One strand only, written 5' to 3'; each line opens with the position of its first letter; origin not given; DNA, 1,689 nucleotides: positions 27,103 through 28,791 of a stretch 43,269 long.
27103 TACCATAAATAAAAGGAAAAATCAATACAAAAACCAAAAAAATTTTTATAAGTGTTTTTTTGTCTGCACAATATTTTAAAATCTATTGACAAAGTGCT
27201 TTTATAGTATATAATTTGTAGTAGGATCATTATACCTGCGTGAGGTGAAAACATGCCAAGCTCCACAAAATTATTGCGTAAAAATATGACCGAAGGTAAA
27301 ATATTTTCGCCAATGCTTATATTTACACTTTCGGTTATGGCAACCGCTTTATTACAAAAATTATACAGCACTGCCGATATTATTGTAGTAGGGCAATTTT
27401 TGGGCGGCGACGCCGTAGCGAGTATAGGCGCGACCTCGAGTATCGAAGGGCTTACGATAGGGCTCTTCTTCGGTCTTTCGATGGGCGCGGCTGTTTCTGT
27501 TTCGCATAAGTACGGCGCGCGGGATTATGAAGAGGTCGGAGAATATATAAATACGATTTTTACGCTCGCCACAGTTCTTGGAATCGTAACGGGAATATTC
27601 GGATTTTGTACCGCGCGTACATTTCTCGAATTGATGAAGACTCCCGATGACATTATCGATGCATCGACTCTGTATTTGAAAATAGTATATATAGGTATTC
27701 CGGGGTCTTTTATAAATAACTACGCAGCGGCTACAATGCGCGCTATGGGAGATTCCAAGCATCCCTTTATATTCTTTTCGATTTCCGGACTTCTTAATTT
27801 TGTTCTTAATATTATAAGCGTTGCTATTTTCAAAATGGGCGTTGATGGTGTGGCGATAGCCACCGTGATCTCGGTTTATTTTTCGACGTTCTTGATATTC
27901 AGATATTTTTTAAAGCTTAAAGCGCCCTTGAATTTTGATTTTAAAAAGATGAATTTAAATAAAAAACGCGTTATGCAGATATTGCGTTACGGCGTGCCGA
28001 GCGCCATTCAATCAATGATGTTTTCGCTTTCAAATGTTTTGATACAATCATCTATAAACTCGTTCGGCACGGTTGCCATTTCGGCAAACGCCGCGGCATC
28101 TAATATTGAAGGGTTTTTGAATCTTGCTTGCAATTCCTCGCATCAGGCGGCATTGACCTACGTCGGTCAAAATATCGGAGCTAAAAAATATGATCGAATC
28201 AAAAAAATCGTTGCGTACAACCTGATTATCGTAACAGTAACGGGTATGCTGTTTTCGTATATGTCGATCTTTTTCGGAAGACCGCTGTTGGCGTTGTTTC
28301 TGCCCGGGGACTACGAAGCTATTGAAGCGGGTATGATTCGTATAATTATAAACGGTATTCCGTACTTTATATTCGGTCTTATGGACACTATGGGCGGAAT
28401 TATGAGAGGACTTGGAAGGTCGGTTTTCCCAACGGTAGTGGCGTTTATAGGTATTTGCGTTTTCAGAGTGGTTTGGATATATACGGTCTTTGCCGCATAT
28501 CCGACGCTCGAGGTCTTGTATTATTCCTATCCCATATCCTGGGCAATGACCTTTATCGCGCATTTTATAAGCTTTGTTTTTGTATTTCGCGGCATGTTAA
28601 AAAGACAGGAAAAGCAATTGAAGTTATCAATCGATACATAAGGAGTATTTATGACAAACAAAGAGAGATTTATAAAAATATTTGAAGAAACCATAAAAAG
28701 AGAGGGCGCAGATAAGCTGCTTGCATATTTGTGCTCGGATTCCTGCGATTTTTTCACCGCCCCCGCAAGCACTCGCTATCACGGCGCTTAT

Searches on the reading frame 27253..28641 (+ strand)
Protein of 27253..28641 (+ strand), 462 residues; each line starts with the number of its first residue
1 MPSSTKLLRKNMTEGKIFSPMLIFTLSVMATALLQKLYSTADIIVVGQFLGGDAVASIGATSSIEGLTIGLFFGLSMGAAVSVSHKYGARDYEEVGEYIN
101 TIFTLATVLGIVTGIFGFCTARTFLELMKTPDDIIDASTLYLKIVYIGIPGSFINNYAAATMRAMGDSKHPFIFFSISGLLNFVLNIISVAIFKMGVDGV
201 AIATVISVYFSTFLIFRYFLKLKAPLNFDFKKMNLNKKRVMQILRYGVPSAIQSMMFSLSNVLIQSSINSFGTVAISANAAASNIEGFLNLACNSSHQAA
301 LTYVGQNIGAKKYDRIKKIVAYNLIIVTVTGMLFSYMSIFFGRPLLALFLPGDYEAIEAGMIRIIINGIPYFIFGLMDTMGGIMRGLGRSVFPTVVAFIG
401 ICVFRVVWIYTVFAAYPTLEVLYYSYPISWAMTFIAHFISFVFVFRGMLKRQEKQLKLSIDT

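Call 30: search_protein_families(library=pfam, proteins=[window:27253-28641:+], max_evalue=0.001)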
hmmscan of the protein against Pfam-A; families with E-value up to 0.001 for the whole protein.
window:27253-28641:+ (462 aa): 1 family
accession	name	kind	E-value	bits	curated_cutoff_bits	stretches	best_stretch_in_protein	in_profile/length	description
PF01554.23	MatE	-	2.6e-47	161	24.9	2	29-188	3-161/161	MatE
